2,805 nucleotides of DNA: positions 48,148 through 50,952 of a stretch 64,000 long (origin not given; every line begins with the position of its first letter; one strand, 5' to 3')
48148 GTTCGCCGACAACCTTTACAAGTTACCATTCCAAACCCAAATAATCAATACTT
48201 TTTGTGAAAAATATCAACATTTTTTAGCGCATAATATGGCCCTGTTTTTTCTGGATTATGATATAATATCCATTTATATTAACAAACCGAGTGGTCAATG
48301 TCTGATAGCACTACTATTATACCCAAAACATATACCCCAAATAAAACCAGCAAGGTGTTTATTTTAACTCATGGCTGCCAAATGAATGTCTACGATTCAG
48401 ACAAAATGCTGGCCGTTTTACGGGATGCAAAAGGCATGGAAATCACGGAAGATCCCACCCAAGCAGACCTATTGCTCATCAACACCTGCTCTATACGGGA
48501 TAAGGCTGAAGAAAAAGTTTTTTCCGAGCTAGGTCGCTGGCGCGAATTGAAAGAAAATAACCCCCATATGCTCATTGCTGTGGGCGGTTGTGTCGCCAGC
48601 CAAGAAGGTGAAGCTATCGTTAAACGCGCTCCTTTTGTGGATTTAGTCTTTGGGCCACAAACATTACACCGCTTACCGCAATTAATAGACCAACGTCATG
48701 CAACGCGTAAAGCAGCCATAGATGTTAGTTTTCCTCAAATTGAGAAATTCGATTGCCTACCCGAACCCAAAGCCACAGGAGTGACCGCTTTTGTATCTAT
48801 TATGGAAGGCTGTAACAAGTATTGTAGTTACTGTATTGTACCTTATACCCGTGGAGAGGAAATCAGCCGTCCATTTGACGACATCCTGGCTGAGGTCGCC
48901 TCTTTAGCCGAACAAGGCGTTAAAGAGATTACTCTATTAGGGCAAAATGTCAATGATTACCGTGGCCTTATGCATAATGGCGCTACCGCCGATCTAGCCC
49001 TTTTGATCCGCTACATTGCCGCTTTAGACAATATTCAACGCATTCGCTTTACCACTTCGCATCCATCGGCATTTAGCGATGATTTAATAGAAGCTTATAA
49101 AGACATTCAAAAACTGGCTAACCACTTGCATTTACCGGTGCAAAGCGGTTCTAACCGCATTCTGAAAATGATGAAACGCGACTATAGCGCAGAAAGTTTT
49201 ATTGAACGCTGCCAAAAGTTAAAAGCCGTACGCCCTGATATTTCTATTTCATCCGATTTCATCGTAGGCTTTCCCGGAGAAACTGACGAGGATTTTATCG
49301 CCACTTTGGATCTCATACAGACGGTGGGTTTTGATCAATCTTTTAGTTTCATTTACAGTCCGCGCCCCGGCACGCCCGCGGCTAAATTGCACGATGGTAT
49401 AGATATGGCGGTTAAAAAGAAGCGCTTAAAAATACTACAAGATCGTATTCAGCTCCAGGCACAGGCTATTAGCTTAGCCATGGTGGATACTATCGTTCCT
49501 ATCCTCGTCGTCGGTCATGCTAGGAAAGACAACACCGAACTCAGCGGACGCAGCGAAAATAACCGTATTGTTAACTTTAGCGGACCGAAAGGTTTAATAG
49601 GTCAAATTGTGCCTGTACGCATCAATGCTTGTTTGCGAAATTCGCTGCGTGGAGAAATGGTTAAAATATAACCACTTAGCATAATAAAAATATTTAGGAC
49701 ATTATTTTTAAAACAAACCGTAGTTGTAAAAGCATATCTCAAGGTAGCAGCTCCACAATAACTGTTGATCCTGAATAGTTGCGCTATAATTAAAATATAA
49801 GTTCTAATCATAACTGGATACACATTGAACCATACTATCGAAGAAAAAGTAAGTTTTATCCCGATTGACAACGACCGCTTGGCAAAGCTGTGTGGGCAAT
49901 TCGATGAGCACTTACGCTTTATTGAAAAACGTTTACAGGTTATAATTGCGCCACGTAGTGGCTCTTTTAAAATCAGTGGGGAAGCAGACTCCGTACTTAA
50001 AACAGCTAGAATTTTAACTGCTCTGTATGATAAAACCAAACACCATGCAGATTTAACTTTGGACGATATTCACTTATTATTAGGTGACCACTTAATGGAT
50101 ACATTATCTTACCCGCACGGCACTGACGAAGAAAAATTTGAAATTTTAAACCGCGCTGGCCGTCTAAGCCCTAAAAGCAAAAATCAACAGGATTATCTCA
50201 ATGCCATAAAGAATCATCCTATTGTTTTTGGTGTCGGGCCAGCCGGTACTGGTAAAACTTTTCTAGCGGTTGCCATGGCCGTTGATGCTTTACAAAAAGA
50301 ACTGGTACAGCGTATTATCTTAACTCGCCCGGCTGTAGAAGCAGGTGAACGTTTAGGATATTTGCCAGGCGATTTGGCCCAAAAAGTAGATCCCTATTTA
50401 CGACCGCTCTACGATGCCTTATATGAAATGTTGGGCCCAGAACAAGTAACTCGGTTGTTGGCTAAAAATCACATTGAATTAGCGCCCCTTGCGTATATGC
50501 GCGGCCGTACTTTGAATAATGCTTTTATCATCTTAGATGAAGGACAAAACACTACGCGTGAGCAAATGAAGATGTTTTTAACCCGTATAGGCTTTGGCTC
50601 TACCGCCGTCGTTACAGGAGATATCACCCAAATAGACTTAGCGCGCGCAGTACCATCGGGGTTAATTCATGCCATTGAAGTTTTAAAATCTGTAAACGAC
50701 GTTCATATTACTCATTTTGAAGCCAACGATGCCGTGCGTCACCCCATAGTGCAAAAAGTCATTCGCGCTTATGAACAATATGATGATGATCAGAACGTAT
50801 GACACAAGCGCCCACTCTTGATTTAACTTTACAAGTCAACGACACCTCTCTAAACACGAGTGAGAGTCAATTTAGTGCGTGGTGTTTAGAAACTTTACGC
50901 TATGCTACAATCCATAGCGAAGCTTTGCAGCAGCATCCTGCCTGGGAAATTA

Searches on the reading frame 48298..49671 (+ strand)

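Call 36: search_protein_families(library=pfam, proteins=[window:48298-49671:+], max_evalue=0.00001)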
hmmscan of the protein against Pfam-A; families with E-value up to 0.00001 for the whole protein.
window:48298-49671:+ (457 aa): 3 families
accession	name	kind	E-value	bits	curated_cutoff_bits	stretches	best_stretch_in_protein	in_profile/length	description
PF04055.27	Radical_SAM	-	9.4e-31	107.7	29.5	1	166-340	1-166/166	Radical SAM superfamily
PF00919.26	UPF0004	-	3.3e-30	104.4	27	1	19-119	1-98/98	Uncharacterized protein family UPF0004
PF01938.26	TRAM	-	8.4e-10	38.8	21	1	396-455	4-61/61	TRAM domain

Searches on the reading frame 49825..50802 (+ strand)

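Call 61: search_protein_families(library=ncbifam, proteins=[window:49825-50802:+], max_evalue=1e-20)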
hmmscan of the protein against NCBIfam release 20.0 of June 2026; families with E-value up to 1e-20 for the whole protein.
window:49825-50802:+ (325 aa): 2 families
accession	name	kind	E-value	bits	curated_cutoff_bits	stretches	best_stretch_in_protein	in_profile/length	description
NF007827.1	PRK10536.1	equivalog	2.5e-64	217.1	380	1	113-316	48-253/253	phosphate starvation-inducible protein PhoH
NF053827.1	RNA5-3helPhoH2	equivalog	8.4e-28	97.5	680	1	133-297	239-407/427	RNA 5'-3' helicase PhoH2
